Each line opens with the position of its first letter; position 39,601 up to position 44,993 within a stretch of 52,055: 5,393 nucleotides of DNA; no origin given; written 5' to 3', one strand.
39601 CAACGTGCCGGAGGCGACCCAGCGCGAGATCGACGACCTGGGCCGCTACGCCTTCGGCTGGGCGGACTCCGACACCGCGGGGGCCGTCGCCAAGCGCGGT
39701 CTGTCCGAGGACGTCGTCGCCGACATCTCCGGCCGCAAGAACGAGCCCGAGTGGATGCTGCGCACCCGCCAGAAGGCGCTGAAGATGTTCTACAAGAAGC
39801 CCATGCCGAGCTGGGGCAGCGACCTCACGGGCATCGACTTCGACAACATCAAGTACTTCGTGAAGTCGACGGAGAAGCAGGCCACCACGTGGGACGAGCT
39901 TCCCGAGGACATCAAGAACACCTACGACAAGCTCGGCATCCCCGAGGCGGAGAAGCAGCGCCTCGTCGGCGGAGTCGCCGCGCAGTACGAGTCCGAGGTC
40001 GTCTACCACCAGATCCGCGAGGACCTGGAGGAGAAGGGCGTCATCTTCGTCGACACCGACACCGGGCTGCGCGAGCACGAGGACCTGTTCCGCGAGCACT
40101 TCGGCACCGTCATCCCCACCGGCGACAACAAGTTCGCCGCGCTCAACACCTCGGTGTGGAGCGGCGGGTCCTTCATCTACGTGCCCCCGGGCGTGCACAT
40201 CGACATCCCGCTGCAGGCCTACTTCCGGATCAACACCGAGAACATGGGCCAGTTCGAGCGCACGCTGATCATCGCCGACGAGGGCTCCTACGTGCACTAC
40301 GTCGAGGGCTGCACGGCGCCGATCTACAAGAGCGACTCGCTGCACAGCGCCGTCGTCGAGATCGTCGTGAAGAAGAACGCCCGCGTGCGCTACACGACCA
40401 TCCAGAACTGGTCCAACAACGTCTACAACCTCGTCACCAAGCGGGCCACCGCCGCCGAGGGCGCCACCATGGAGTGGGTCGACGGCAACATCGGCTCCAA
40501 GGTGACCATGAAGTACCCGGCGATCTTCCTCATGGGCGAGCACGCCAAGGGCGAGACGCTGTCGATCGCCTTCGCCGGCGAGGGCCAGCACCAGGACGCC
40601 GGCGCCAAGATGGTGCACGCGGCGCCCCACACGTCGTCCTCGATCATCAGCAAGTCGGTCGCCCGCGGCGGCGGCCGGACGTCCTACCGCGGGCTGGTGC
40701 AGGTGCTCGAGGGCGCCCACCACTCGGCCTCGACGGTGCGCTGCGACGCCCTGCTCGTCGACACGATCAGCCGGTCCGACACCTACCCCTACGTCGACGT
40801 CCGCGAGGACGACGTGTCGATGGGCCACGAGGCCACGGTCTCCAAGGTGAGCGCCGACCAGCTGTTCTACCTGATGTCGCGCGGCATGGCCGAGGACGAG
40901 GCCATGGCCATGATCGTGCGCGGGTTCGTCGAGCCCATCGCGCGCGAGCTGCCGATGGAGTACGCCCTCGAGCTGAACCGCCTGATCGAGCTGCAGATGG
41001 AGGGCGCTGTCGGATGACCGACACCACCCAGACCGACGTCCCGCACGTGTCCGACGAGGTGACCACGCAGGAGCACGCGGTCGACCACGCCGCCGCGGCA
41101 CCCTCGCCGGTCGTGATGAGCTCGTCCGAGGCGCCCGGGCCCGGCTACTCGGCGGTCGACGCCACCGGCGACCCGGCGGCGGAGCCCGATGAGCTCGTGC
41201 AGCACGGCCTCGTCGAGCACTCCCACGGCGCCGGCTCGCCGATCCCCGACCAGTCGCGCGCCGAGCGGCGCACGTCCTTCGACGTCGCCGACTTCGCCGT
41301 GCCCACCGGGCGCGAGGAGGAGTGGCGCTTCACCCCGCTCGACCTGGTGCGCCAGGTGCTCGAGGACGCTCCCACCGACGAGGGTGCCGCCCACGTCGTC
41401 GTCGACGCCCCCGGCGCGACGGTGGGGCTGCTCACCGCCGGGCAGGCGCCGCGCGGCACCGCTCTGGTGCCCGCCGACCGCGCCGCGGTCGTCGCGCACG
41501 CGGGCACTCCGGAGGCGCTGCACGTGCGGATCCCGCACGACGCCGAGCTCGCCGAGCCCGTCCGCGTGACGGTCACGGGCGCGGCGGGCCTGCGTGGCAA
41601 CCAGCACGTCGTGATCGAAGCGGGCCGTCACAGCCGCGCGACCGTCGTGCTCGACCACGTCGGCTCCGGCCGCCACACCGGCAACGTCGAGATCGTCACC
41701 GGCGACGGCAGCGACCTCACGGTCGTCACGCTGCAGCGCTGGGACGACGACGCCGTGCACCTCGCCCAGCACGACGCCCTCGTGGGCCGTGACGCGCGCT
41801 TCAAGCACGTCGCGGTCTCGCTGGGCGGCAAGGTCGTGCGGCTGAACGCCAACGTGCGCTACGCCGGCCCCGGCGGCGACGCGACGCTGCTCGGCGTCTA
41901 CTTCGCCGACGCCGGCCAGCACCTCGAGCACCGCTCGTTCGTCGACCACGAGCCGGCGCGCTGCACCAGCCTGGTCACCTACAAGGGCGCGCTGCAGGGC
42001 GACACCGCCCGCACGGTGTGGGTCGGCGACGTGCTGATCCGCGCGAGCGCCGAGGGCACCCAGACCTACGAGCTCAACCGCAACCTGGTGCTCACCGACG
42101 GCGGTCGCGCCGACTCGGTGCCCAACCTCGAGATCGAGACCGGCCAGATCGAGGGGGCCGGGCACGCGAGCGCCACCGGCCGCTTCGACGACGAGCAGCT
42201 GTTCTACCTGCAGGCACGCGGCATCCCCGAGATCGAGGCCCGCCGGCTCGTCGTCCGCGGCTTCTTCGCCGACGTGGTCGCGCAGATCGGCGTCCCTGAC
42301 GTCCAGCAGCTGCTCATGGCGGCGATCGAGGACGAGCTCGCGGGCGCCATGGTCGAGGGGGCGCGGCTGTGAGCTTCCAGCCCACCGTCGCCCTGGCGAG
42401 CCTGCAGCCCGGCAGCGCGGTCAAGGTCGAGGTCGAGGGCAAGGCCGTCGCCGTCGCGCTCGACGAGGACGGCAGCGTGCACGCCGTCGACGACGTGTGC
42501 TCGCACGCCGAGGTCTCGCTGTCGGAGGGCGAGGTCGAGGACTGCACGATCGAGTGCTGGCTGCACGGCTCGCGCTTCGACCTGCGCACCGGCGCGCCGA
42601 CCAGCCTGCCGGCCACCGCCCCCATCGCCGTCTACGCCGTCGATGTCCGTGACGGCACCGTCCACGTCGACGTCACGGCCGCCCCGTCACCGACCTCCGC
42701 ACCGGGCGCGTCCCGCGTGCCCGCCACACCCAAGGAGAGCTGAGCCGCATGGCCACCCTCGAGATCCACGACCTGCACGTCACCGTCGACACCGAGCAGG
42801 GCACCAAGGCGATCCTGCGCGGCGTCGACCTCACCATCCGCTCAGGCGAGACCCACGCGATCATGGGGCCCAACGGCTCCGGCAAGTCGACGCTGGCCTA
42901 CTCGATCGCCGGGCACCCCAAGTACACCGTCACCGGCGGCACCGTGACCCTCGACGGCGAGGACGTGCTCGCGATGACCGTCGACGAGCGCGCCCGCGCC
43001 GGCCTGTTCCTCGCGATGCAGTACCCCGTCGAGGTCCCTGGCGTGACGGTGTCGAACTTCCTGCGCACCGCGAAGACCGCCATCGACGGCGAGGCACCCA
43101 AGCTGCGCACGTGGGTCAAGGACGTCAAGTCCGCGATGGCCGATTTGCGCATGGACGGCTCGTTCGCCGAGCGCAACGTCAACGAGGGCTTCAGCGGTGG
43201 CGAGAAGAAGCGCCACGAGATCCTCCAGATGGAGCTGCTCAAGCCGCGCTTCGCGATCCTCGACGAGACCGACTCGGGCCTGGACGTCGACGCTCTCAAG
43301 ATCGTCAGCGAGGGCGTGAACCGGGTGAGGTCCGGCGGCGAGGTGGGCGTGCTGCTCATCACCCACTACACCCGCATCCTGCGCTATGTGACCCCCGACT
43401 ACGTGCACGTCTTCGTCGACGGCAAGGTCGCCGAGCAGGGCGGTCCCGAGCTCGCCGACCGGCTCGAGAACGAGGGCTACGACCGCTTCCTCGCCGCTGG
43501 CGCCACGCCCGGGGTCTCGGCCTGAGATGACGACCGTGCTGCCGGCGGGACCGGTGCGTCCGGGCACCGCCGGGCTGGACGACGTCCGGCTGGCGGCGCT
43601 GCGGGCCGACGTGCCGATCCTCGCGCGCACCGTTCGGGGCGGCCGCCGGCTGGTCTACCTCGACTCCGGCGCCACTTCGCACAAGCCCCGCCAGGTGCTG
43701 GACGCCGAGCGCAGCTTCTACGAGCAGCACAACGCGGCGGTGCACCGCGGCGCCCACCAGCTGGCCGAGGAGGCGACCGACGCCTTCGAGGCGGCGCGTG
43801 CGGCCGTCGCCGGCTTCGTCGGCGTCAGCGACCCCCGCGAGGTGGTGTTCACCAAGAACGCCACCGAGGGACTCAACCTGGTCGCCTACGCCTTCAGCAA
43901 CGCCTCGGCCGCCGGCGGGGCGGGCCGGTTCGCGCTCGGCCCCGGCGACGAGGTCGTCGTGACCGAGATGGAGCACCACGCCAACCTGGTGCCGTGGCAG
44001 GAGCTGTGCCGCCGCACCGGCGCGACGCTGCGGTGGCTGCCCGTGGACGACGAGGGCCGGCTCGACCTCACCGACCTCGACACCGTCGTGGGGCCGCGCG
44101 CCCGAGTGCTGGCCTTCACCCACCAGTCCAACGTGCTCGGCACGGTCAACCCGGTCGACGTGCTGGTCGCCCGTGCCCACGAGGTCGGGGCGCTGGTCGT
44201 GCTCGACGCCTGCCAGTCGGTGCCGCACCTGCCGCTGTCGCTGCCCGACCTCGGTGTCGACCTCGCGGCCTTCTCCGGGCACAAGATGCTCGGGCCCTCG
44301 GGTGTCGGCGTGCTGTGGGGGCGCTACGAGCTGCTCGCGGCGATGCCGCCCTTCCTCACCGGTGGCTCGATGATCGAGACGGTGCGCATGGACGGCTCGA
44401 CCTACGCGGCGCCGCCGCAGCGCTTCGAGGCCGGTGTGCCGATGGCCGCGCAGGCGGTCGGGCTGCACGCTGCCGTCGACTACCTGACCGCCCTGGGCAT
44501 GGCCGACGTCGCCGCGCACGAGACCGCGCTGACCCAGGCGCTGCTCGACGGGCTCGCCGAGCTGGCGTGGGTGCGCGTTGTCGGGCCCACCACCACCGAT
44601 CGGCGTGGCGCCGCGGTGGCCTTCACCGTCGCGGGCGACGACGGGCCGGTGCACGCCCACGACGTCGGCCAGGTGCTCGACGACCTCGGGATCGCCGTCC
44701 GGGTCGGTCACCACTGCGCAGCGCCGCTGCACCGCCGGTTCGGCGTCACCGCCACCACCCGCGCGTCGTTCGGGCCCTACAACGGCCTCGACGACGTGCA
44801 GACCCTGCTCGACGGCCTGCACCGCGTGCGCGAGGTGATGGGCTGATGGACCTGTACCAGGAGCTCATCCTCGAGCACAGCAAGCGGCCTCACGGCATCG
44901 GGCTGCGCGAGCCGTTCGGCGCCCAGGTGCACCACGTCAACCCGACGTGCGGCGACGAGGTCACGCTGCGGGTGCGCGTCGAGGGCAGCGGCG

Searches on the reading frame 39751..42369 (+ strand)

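Call 44: search_protein_families(library=pfam, proteins=[window:39751-42369:+], max_evalue=0.001)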
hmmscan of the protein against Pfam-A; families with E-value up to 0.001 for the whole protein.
window:39751-42369:+ (873 aa): 1 family
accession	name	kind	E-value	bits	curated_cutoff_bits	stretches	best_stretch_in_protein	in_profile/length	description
PF01458.23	SUFBD_core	-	1.3e-72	244.4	27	1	616-838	10-232/232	SUF system FeS cluster assembly, SufBD core domain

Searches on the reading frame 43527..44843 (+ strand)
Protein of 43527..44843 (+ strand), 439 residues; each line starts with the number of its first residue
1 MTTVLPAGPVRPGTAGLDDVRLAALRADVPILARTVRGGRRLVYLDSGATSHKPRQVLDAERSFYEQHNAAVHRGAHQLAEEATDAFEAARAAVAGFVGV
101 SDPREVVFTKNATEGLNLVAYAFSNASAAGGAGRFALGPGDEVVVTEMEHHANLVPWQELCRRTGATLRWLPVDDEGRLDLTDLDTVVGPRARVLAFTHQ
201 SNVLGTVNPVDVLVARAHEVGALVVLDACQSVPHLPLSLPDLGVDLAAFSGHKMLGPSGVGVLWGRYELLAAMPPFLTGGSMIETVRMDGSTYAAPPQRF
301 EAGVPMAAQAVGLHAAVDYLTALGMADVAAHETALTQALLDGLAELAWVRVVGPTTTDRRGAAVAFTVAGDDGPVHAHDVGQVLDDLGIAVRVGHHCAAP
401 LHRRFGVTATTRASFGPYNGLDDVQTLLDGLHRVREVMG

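Call 44: search_protein_families(library=pfam, proteins=[window:43527-44843:+], max_evalue=0.001)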
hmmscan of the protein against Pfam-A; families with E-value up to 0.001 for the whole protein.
window:43527-44843:+ (439 aa): 3 families
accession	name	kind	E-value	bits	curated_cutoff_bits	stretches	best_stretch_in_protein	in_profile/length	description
PF00266.25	Aminotran_5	-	5.1e-133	444.1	21.5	1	43-427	1-371/371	Aminotransferase class-V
PF01041.23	DegT_DnrJ_EryC1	-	3e-05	23.8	19.8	1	82-232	24-150/360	DegT/DnrJ/EryC1/StrS aminotransferase family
PF01053.26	Cys_Met_Meta_PP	-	0.0002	20.5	27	1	122-256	72-201/381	Cys/Met metabolism PLP-dependent enzyme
